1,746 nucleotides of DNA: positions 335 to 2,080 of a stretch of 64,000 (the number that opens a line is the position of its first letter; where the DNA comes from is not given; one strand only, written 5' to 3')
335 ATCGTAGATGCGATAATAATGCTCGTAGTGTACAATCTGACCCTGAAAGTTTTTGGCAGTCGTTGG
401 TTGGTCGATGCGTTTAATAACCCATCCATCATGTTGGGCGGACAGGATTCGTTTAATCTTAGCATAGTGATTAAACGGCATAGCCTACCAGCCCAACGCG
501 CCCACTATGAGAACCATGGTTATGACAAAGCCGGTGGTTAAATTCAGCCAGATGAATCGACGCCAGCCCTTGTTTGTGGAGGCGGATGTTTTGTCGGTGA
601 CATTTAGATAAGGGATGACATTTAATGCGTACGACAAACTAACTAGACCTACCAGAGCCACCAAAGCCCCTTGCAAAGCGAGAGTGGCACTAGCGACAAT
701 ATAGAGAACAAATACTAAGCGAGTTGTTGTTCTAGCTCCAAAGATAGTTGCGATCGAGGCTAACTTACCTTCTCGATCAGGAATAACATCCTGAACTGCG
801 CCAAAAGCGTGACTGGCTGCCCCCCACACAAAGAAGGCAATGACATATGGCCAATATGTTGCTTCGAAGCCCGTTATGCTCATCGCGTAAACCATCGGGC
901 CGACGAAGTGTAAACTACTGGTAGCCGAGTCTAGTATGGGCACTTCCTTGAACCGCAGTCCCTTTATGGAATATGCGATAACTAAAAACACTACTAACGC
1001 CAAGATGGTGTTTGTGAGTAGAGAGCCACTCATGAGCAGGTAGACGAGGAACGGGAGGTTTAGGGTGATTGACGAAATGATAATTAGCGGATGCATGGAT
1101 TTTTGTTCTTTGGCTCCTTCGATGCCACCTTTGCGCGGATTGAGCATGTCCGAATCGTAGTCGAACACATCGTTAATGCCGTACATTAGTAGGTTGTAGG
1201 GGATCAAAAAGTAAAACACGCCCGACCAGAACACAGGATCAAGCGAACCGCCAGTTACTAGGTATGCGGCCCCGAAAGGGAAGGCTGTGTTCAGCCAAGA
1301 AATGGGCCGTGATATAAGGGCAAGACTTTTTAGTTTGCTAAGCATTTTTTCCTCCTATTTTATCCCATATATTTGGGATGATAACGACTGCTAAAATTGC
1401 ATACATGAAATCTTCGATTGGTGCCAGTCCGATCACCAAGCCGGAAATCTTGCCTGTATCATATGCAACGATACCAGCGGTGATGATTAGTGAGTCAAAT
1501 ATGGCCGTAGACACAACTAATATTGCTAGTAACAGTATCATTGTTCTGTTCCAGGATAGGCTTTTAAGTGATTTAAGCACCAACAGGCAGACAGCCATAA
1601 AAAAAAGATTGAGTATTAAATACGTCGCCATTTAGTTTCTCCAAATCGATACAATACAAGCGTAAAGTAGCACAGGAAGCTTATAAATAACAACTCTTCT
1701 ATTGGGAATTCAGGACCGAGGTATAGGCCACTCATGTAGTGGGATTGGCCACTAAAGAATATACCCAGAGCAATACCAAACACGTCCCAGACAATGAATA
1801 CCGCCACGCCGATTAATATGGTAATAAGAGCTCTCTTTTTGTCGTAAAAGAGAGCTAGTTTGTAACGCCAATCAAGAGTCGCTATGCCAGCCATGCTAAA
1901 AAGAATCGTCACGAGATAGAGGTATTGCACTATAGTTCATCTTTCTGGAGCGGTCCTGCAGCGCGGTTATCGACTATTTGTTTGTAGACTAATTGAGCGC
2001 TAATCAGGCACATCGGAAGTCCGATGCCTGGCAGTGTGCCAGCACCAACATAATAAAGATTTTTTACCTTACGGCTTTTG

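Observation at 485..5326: Complete actinobacterial-type C50 carotenoid operon in a probable Saccharibacterium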

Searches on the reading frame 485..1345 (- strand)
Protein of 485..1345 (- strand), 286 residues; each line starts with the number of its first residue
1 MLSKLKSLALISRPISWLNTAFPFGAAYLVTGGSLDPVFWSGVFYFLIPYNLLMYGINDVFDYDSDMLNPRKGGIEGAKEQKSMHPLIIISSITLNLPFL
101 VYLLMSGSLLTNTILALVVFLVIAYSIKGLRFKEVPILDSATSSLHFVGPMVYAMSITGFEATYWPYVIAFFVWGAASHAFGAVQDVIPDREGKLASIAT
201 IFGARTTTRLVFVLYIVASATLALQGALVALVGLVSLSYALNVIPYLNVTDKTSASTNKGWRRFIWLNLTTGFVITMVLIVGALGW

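Call 3: search_protein_families(library=pfam, proteins=[window:485-1345:-])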
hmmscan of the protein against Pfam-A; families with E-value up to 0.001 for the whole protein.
window:485-1345:- (286 aa): 1 family
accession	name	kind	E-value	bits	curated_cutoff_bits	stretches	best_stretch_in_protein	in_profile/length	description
PF01040.23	UbiA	-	1.1e-19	71.1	34.2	1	25-267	7-249/250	UbiA prenyltransferase family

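Call 4: search_protein_families(library=ncbifam, proteins=[window:485-1345:-])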
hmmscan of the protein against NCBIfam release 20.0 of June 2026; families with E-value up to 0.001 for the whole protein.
window:485-1345:- (286 aa): 9 families
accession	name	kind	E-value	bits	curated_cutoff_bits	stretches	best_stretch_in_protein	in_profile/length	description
NF009608.0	PRK13105.1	equivalog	7.9e-116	386.3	217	1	3-283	7-289/291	prenyltransferase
NF010119.0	PRK13595.1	equivalog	4.5e-42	144.5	248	1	4-236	11-243/292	prenyltransferase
NF009516.0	PRK12875.1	equivalog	2.1e-35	122.2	205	1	4-281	16-287/292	prenyltransferase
TIGR01475.1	ubiA_other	subfamily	1.6e-06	27.8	180.8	1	57-281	55-278/282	UbiA-like polyprenyltransferase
NF009523.0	PRK12884.1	equivalog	1e-05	24.9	269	1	6-242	5-231/279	prenyltransferase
NF009526.0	PRK12888.1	equivalog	0.00013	21.5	364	1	56-234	70-244/301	4-hydroxybenzoate octaprenyltransferase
NF009609.0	PRK13106.1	equivalog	0.00015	21.2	349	1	58-282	69-294/301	prenyltransferase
NF009517.0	PRK12876.1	equivalog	0.00043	19.8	419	0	42-280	52-295/300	prenyltransferase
NF008977.0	PRK12324.1-2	equivalog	0.00068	19.1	234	0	31-173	32-167/297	decaprenyl-phosphate phosphoribosyltransferase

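Call 10: find_related_loci(query=window:485-1345:-, collection=genome_contigs, flank=8000)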
Query window:485-1345:- (286 aa) in genome_contigs; peptide patterns used: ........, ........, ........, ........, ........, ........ (x = any residue, [..] = any of these).
600 stretches matched a pattern (row limit reached: there are more); 509 encode a relative of the query (tblastn E <= 1e-3); the best 80 are kept; 80 distinct loci.
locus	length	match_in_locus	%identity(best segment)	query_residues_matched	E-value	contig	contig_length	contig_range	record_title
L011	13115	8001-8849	70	1-283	4e-136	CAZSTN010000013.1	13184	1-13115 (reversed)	MAG TPA_asm: uncultured Candidatus Saccharibacteria bacterium isolate SRP192927_co1_945 genome assembly, contig: NODE_10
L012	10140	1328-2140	72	11-281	5e-134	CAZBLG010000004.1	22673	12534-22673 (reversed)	MAG TPA_asm: uncultured Candidatus Saccharibacteria bacterium isolate SRP220891_co3_243 genome assembly, contig: NODE_27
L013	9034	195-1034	65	1-280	2e-123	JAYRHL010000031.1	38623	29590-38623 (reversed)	MAG: Candidatus Saccharimonadaceae bacterium isolate SZ_szas25bin.26 k141_1086927, whole genome shotgun sequence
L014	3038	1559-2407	61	1-283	4e-122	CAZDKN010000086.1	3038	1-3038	MAG TPA_asm: uncultured Candidatus Saccharimonas sp. isolate SRP062349_co2_266 genome assembly, contig: NODE_19913_lengt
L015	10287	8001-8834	59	5-282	2e-109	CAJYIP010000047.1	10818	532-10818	Patescibacteria group bacterium isolate S1C17122_SP350 genome assembly, contig: S1Ck127_285577, whole genome shotgun seq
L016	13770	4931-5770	59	2-281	3e-106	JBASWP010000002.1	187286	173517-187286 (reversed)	MAG: Candidatus Microsaccharimonas sp. isolate MFD03231_ilm_asm_bin55 k127_131287, whole genome shotgun sequence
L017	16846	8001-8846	57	1-282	6e-102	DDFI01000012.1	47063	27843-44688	MAG TPA_asm: Candidatus Saccharibacteria bacterium UBA1932 UBA1932_contig_905, whole genome shotgun sequence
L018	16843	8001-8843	56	1-281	5e-100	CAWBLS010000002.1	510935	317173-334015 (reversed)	MAG: uncultured Candidatus Saccharibacteria bacterium isolate MFD05684.bin.2.14 genome assembly, contig: contig_46985, w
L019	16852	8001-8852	53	3-284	2e-96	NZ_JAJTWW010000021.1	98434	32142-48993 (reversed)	Brevibacterium daeguense strain DSM 27938 contig21, whole genome shotgun sequence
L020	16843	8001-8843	53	2-280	1e-95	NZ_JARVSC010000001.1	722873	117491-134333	Plantibacter sp. ME-Dv--P-122b NODE_2_length_722873_cov_46.865239, whole genome shotgun sequence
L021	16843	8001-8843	53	2-280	2e-95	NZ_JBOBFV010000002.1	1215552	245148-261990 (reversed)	Plantibacter auratus strain NBRC 15702 ctg00002, whole genome shotgun sequence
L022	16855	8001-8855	53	2-284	4e-94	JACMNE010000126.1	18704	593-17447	MAG: Microbacteriaceae bacterium isolate LF-bin-143 FL-bin-143-contig-k141_1456767, whole genome shotgun sequence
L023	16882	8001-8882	52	2-286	4e-94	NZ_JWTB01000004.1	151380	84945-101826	Pseudarthrobacter phenanthrenivorans strain SWC37 Contig_4, whole genome shotgun sequence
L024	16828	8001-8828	55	12-284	3e-93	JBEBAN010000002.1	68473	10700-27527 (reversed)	MAG: Actinomycetota bacterium isolate arikareeriver_2019_sw_WHONDRS-S19S_0023_A_bin.2 scaffold_0000056, whole genome sho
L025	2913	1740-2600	52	1-284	4e-95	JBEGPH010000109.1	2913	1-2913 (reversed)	MAG: Actinomycetota bacterium isolate nebranchanacostia_2019_sw_WHONDRS-S19S_0081_F_bin.13 scaffold_7226, whole genome s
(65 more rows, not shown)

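Call 31: find_homologous_proteins(query=window:485-1345:-, max_evalue=1e-10)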
Query window:485-1345:- (286 aa): 6764 proteins with E <= 1e-10 among 8000 candidates; the best 120 are listed.
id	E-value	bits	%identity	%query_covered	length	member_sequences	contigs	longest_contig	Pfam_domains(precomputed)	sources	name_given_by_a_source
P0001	6.6e-180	614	100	100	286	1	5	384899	PF01040.24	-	-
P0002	1.6e-179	613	100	100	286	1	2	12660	PF01040.24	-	-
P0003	1.0e-178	610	100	100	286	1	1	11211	PF01040.24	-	-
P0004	9.7e-140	483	75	98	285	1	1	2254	PF01040.24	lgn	-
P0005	5.5e-138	477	74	99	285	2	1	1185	PF01040.24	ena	-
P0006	2.6e-134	465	73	99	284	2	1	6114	PF01040.24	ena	-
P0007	1.1e-133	463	72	99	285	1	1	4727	PF01040.24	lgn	-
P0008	2.6e-133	461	73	98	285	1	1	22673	PF01040.24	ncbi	-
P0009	7.4e-133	460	73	96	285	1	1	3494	PF01040.24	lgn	-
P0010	1.3e-131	456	68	99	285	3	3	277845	PF01040.24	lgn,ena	-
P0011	1.4e-131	456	70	98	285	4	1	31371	PF01040.24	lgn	-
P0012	3.7e-131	454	70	99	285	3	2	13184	PF01040.24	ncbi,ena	-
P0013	1.6e-130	452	70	99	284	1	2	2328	PF01040.24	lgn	-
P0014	3.5e-130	451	70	99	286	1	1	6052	PF01040.24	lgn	-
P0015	3.8e-130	451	70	99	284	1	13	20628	PF01040.24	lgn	-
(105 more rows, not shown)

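Call 42: find_encoding_contigs(protein=P0001, flank=10000, max_places=6)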
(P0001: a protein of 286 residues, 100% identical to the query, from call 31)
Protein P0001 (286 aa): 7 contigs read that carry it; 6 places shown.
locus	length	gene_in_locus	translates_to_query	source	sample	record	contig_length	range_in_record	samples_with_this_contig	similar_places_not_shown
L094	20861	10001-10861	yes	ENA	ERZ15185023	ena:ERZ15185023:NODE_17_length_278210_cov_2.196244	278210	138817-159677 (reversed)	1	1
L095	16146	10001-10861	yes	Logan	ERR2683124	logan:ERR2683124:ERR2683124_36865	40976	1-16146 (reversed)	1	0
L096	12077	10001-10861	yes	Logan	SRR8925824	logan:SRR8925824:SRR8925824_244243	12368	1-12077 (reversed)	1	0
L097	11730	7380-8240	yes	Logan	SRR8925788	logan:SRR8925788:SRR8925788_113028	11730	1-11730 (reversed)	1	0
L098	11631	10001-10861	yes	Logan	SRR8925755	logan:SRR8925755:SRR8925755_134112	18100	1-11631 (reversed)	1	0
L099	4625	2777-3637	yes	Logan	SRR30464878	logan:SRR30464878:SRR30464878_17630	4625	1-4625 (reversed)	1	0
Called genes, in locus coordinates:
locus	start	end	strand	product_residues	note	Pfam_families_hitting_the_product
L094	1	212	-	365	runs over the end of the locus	-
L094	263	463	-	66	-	-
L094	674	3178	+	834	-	PF00690:Cation_ATPase_N, PF00122:E1-E2_ATPase, PF00702:Hydrolase, PF13246:Cation_ATPase, PF08282:Hydrolase_3 (faint), PF00689:Cation_ATPase_C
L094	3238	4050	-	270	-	PF02230:Abhydrolase_2 (faint), PF00561:Abhydrolase_1, PF12146:Hydrolase_4, PF12697:Abhydrolase_6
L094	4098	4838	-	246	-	PF02463:SMC_N (faint), PF00005:ABC_tran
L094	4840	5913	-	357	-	PF02687:FtsX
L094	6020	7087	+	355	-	PF00348:polyprenyl_synt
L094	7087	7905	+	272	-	PF00494:SQS_PSY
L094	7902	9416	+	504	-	PF01266:DAO (weak), PF01593:Amino_oxidase, PF13450:NAD_binding_8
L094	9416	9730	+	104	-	-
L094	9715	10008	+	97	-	PF18916:Lycopene_cyc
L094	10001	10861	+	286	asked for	PF01040:UbiA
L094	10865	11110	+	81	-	-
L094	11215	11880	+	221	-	-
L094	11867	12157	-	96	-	-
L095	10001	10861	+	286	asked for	PF01040:UbiA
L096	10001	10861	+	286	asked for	PF01040:UbiA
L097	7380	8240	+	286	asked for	PF01040:UbiA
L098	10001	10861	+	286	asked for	PF01040:UbiA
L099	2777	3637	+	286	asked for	PF01040:UbiA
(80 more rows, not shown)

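Call 49: search_protein_representatives(protein=window:485-1345:-)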
Query: 286 residues. Proteins with E-value up to 0.001 (for the whole library): 1268; up to 1e-10: 736; up to 1e-30: 110. The best 150 are listed.
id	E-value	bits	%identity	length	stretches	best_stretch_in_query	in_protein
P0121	3.1e-94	331.6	55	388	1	3-284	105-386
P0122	2.3e-83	295.9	49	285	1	1-280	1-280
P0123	6.4e-81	287.9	52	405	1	8-281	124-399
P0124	3.5e-77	275.7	50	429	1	7-286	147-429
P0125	3.8e-77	275.5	55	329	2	6-157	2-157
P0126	2.0e-76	273.1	49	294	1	4-281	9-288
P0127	6.9e-74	264.9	49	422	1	6-286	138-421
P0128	6.1e-73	261.8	49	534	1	9-281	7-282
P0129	1.7e-72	260.3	54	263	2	95-280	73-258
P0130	2.0e-72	260.0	47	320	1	3-280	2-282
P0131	1.4e-69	250.7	44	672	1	6-281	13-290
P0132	1.7e-69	250.4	50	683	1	8-280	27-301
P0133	3.0e-68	246.4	44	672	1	5-280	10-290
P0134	1.4e-66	240.9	47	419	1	9-279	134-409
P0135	1.5e-66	240.8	47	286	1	8-282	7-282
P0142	3.2e-59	216.8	41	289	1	9-281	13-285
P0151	1.1e-51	192.0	40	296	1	6-281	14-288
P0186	2.7e-43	164.5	37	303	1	7-281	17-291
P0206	3.7e-35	137.8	36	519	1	8-283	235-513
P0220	5.1e-32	127.5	34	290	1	2-272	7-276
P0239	3.3e-29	118.3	34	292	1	6-281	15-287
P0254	7.8e-28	113.8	33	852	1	9-280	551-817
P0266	2.7e-26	108.7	33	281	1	3-282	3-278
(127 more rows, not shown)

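Call 50: list_cluster_members(proteins=[P0121, P0122, P0126, P0131, P0142, P0151, P0186, P0220, P0239, P0266])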
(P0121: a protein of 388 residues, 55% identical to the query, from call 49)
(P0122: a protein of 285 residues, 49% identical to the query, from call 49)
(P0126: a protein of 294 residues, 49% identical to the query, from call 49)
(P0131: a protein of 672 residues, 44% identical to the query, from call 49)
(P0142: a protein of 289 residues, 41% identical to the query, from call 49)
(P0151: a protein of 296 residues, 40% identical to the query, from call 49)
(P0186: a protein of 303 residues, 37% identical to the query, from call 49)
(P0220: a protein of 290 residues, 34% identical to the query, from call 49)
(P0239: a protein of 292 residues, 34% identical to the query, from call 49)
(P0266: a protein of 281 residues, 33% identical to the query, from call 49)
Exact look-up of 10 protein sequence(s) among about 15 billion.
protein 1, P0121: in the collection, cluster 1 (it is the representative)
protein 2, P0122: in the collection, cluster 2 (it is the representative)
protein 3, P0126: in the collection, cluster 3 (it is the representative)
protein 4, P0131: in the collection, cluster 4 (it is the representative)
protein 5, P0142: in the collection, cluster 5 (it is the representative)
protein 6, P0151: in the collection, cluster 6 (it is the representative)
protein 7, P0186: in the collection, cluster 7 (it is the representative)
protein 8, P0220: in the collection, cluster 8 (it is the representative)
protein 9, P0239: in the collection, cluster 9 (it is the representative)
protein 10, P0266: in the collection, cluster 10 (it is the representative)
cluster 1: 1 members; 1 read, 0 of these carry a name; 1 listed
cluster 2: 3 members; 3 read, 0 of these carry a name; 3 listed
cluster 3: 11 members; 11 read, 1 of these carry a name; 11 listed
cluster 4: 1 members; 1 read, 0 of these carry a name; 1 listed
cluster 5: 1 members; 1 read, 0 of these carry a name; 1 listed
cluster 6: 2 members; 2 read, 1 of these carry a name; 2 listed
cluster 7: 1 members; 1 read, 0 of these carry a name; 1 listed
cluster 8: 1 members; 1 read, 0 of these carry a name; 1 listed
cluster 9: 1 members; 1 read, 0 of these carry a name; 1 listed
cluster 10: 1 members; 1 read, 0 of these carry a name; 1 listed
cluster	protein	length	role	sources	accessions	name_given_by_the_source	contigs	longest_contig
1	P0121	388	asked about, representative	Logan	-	-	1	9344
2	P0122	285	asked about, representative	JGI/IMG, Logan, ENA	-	-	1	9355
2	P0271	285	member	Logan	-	-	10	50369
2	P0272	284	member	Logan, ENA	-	-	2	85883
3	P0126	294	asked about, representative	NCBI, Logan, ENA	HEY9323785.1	MAG TPA: prenyltransferase [Agromyces sp.]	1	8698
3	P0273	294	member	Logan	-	-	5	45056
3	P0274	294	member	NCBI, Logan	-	-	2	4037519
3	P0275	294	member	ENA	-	-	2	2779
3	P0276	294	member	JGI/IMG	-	-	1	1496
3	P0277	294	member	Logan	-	-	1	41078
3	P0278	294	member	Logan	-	-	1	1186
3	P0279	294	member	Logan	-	-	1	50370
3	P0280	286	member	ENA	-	-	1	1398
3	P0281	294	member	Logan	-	-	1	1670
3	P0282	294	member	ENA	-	-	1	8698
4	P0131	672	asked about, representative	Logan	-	-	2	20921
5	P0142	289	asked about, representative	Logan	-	-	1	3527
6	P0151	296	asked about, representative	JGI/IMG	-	-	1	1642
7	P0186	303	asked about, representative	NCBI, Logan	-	-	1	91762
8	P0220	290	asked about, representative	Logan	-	-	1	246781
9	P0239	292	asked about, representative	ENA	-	-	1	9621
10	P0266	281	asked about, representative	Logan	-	-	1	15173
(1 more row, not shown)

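Call 72: search_solved_structures(query=window:485-1345:-, max_evalue=0.01)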
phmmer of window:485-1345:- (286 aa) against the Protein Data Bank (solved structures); distinct sequences matched with E-value up to 0.01: 0.

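Call 73: search_protein_families(library=pfam, proteins=[P0131, P0121, P0128, P0206, P0254], max_evalue=0.001)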
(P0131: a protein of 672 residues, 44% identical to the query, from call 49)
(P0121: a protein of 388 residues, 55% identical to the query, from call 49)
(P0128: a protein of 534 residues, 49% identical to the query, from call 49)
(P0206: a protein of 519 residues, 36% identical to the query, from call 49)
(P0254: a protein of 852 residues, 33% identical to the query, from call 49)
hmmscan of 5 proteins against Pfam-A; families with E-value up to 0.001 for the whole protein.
P0131 (672 aa): 6 families
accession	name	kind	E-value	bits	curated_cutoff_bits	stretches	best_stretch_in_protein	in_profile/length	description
PF01040.23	UbiA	-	3.3e-26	92.5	34.2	1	29-267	3-244/250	UbiA prenyltransferase family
PF00535.33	Glycos_transf_2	-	3.5e-14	53.5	23.3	1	343-471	1-129/168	Glycosyl transferase family 2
PF13641.12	Glyco_tranf_2_3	-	1.2e-08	35.8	27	1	340-567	1-227/230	Glycosyltransferase like family 2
PF13506.12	Glyco_transf_21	-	2.4e-06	27.6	21.7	1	413-566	21-167/174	Glycosyl transferase family 21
PF13632.12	Glyco_trans_2_3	-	7.8e-06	26.3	27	1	426-621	2-193/198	Glycosyl transferase family group 2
PF10111.15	Glyco_tranf_2_2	-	1.5e-05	25.1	27.3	1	349-529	7-195/276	Glycosyltransferase like family 2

P0121 (388 aa): 2 families
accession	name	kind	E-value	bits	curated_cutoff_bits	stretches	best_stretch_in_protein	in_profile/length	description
PF01040.23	UbiA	-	2.1e-23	83.3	34.2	1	125-358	4-241/250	UbiA prenyltransferase family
PF18916.5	Lycopene_cyc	-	1.2e-08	35.8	27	1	3-86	3-88/92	Lycopene cyclase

P0128 (534 aa): 6 families
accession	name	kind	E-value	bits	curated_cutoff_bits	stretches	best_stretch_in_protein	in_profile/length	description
PF01040.23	UbiA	-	2.3e-24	86.5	34.2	1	19-260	2-244/250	UbiA prenyltransferase family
PF00535.33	Glycos_transf_2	-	1.2e-22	81.1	23.3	1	333-501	1-166/168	Glycosyl transferase family 2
PF13641.12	Glyco_tranf_2_3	-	3.2e-16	60.5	27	1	330-526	1-198/230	Glycosyltransferase like family 2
PF13506.12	Glyco_transf_21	-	1.6e-10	41.2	21.7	1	400-527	18-142/174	Glycosyl transferase family 21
PF10111.15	Glyco_tranf_2_2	-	5.3e-06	26.5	27.3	1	333-446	1-115/276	Glycosyltransferase like family 2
PF13632.12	Glyco_trans_2_3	-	0.00016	22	27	1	416-533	2-116/198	Glycosyl transferase family group 2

P0206 (519 aa): 1 family
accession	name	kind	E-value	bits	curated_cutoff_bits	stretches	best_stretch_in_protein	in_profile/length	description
PF01040.23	UbiA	-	1.6e-18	67.4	34.2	1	251-499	4-249/250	UbiA prenyltransferase family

P0254 (852 aa): 11 families
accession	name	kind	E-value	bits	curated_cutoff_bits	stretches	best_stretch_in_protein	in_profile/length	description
PF01593.30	Amino_oxidase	-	6.3e-35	121.7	19.8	1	63-517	1-442/443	Flavin containing amine oxidoreductase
PF01040.23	UbiA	-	1.2e-19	71.1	34.2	1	566-805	6-248/250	UbiA prenyltransferase family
PF13450.12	NAD_binding_8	-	9e-14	52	21.9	1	58-125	1-66/68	NAD(P)-binding Rossmann-like domain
PF01266.30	DAO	-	3.8e-11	43.6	27.9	1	56-90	2-37/353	FAD dependent oxidoreductase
PF12831.13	FAD_oxidored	-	2e-08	34.4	27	1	56-96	2-42/416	FAD dependent oxidoreductase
PF00890.30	FAD_binding_2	-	1.4e-07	31.6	20.4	1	56-91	2-37/414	FAD binding domain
PF07992.20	Pyr_redox_2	-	2.1e-07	31.1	26.1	1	55-86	2-33/291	Pyridine nucleotide-disulphide oxidoreductase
PF01494.25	FAD_binding_3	-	8.7e-06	25.6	22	1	55-86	3-34/349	FAD binding domain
PF03486.20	HI0933_like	-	1.3e-05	25.2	50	1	55-92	2-39/244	HI0933-like protein Rossmann domain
PF01134.28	GIDA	-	9.8e-05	22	22.1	1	56-83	2-29/391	Glucose inhibited division protein A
PF01946.23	Thi4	-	0.0008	19.1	26.2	0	54-95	18-58/235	Thi4 family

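Call 79: search_protein_families(library=ncbifam, proteins=[L020:3028-3573:-, L020:2864-3397:-, L020:2705-3199:+, L020:1580-2452:-, L020:1583-2533:+, L020:8967-9902:-, L020:9156-10229:+], max_evalue=0.00001)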
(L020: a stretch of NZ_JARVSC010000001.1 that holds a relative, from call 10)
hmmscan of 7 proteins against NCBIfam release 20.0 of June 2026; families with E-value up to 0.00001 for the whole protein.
L020:3028-3573:- (181 aa): 2 families
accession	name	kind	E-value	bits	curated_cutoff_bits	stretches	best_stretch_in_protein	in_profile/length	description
NF002995.0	PRK03759.1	equivalog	5.4e-75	251.1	127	1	4-168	5-169/185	isopentenyl-diphosphate Delta-isomerase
TIGR02150.1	IPP_isom_1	equivalog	2.1e-42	144.7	105.8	1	8-167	1-158/159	isopentenyl-diphosphate delta-isomerase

L020:2864-3397:- (177 aa): 0 families

L020:2705-3199:+ (164 aa): 0 families

L020:1580-2452:- (290 aa): 0 families

L020:1583-2533:+ (316 aa): 3 families
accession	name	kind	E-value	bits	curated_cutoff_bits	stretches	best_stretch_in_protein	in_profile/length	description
TIGR00950.1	2A78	equivalog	6.2e-51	173.3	230.2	2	19-171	1-154/264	carboxylate/amino acid/amine transporter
NF008432.0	PRK11272.1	equivalog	1.6e-12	47.3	270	2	8-170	12-177/294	drug/metabolite exporter YedA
NF050091.1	ArAmAcExpYddG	equivalog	2.9e-07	30.3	300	1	13-168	11-174/285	aromatic amino acid exporter YddG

L020:8967-9902:- (311 aa): 4 families
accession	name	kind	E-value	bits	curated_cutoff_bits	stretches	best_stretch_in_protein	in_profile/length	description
TIGR02317.1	prpB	equivalog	5.7e-20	71.7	354.4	1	57-250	6-198/285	methylisocitrate lyase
NF008455.0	PRK11320.1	equivalog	2.6e-15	56.5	353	1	62-249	17-204/295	methylisocitrate lyase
TIGR02319.1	CPEP_Pphonmut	equivalog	4.6e-15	55.6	420.05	1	58-234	10-186/294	carboxyvinyl-carboxyphosphonate phosphorylmutase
TIGR02320.1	PEP_mutase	equivalog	8.6e-13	47.9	319.55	1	68-232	13-187/284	phosphoenolpyruvate mutase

L020:9156-10229:+ (357 aa): 0 families

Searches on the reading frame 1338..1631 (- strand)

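Call 3: search_protein_families(library=pfam, proteins=[window:1338-1631:-])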
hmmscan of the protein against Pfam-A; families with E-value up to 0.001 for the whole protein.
window:1338-1631:- (97 aa): 1 family
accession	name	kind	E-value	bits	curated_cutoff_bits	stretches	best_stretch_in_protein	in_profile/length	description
PF18916.5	Lycopene_cyc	-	7.8e-09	36.4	27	1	3-85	3-85/92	Lycopene cyclase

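Call 4: search_protein_families(library=ncbifam, proteins=[window:1338-1631:-])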
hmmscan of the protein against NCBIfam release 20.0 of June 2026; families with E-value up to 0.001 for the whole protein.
window:1338-1631:- (97 aa): 1 family
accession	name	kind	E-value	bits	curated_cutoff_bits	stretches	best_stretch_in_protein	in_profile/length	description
TIGR03462.1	CarR_dom_SF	subfamily_domain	1.4e-13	51.2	39.4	1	3-86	2-85/89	lycopene cyclase domain-containing protein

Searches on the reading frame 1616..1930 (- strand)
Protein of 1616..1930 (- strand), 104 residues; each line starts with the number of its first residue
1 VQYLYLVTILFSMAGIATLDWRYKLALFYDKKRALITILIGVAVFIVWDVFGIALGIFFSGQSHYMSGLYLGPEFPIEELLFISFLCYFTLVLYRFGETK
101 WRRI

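Call 3: search_protein_families(library=pfam, proteins=[window:1616-1930:-])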
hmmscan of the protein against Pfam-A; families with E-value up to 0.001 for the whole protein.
window:1616-1930:- (104 aa): 0 families

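Call 4: search_protein_families(library=ncbifam, proteins=[window:1616-1930:-])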
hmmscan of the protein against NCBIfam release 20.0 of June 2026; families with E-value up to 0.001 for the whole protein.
window:1616-1930:- (104 aa): 1 family
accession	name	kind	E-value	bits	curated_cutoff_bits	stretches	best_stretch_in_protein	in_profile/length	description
TIGR03462.1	CarR_dom_SF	subfamily_domain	1.8e-15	57.2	39.4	1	3-93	1-88/89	lycopene cyclase domain-containing protein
